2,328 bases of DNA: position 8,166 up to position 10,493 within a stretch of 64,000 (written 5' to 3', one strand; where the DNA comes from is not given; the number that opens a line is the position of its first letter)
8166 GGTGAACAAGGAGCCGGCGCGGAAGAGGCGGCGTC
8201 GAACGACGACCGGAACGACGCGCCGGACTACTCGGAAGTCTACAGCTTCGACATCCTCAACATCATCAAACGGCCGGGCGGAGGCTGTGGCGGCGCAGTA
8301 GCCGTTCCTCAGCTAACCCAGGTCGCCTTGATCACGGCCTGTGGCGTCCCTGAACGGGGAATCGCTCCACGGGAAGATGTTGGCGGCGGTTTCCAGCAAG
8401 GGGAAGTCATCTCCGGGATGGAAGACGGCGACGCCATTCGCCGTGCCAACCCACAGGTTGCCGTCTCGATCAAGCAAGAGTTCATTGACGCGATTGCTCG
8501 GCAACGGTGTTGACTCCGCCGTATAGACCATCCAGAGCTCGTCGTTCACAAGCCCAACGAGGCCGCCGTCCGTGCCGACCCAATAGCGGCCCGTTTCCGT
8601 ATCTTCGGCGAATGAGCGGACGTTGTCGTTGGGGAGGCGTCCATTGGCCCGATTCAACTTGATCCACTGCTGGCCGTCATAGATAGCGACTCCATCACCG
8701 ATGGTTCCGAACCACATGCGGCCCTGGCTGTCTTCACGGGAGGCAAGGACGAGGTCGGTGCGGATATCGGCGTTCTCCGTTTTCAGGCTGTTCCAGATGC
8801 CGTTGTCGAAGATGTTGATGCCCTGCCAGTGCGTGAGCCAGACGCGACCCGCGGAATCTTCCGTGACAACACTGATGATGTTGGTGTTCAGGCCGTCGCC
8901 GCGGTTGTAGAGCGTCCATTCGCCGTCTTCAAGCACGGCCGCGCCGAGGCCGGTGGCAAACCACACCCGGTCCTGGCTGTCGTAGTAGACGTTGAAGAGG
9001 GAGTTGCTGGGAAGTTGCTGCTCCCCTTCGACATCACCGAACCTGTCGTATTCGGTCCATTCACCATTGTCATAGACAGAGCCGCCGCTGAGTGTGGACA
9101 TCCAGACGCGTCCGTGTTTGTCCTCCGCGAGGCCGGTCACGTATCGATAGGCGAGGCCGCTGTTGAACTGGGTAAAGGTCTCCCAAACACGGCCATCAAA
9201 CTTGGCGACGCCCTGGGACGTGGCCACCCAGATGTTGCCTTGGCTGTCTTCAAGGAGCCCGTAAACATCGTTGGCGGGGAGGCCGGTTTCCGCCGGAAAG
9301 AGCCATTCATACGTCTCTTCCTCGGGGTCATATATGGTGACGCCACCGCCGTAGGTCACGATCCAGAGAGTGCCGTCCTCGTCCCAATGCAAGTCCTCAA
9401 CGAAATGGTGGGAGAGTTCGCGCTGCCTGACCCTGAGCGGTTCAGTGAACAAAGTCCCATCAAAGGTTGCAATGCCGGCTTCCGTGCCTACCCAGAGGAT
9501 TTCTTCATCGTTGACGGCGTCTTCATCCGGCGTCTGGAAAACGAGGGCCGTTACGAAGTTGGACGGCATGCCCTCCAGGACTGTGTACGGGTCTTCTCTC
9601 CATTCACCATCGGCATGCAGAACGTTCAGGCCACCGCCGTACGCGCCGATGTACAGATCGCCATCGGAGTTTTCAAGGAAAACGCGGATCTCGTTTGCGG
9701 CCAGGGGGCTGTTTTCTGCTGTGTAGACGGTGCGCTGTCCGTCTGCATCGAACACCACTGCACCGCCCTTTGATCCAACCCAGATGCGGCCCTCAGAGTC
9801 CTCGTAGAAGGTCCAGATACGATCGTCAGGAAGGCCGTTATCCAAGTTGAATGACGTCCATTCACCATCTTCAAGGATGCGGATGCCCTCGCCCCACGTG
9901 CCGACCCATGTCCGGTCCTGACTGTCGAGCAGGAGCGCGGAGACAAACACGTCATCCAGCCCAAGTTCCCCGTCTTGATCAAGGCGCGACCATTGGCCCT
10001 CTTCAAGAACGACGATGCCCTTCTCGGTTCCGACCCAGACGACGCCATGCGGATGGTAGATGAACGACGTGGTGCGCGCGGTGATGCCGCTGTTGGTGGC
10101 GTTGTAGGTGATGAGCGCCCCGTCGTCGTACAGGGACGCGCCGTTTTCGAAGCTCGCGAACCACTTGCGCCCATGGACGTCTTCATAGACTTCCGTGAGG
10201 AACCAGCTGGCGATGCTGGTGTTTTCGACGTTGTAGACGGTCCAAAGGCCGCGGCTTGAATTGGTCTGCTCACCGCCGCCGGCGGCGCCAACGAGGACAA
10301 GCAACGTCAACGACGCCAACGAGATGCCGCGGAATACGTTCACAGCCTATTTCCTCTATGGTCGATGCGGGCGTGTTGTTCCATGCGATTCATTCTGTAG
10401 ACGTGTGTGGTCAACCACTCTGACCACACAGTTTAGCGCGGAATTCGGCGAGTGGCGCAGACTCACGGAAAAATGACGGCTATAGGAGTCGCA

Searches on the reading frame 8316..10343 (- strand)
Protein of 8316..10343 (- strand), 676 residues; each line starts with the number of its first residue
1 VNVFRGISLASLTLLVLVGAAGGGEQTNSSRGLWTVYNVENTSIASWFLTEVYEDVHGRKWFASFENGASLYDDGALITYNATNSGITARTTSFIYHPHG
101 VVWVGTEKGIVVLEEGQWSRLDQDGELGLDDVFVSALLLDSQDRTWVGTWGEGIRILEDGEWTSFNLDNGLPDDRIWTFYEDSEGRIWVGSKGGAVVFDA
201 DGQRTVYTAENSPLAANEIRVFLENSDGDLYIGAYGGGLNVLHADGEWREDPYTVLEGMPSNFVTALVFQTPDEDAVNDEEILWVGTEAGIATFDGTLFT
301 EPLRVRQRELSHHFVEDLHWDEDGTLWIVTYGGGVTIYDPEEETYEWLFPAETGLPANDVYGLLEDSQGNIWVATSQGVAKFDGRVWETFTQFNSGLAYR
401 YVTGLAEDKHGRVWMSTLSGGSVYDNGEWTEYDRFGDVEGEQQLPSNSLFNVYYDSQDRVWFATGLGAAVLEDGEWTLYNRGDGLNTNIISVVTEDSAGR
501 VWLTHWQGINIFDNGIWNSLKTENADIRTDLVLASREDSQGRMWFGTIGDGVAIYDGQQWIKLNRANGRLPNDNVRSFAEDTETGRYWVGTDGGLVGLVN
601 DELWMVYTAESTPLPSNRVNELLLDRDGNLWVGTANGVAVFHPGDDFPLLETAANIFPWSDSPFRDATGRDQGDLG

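Call 25: search_protein_families(library=pfam, proteins=[window:8316-10343:-], max_evalue=0.00001)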
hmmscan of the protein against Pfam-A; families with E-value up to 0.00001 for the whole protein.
window:8316-10343:- (676 aa): 2 families
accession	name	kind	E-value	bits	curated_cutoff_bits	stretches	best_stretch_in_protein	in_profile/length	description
PF07494.17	Reg_prop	-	1.1e-55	178.8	20.4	1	354-376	1-23/24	Two component regulator propeller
PF08450.18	SGL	-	1.2e-07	32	26.3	0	578-636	45-105/246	SMP-30/Gluconolactonase/LRE-like region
